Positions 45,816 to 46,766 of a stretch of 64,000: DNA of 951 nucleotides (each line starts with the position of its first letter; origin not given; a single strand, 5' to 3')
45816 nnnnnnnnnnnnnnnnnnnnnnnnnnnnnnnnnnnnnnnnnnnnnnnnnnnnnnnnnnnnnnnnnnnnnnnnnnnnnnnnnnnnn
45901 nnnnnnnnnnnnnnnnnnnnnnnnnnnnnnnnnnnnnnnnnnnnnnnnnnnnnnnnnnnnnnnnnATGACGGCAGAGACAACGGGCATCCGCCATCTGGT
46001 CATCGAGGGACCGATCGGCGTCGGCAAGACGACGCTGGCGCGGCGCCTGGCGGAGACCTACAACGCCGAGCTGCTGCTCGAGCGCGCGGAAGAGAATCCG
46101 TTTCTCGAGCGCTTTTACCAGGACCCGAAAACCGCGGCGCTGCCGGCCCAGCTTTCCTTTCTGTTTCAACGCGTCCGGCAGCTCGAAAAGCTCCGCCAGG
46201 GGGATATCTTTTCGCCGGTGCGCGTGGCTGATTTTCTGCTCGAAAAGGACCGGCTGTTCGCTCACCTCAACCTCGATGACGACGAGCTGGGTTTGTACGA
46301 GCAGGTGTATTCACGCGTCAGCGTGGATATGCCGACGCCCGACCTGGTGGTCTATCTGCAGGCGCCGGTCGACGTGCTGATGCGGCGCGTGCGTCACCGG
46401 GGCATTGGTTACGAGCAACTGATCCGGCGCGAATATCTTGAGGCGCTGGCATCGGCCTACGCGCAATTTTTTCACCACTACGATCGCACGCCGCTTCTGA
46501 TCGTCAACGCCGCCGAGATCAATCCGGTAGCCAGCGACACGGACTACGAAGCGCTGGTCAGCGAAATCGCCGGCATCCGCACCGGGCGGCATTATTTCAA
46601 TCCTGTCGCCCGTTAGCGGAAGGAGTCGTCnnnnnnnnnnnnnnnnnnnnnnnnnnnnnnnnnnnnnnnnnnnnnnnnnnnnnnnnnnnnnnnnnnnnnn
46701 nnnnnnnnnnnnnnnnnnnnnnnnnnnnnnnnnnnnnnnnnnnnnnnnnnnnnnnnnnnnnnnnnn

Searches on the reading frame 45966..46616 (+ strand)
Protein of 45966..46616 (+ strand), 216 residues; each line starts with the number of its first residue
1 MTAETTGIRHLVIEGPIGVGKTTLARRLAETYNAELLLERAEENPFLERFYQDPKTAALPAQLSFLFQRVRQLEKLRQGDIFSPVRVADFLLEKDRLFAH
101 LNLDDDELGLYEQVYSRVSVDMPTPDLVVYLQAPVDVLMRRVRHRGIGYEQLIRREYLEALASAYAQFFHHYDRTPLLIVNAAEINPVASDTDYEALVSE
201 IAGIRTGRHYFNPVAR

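Call 76: search_protein_families(library=pfam, proteins=[window:45966-46616:+], max_evalue=0.0001)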
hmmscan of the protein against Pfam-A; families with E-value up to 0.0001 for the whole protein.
window:45966-46616:+ (216 aa): 6 families
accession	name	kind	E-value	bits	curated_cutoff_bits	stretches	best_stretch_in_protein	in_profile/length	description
PF01712.25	dNK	-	2.4e-35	122.6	27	1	11-201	1-198/203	Deoxynucleoside kinase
PF02223.23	Thymidylate_kin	-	1.9e-07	31.4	27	0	114-182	106-174/185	Thymidylate kinase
PF13238.12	AAA_18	-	7.2e-07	30.1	29.4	1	12-146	2-112/128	AAA domain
PF13191.12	AAA_16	-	2.3e-05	25.4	32.6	1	7-62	24-85/167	AAA ATPase domain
PF13401.12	AAA_22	-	4.3e-05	24.3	27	0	9-56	6-33/130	AAA domain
PF13671.12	AAA_33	-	5.1e-05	24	27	0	12-145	3-118/143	AAA domain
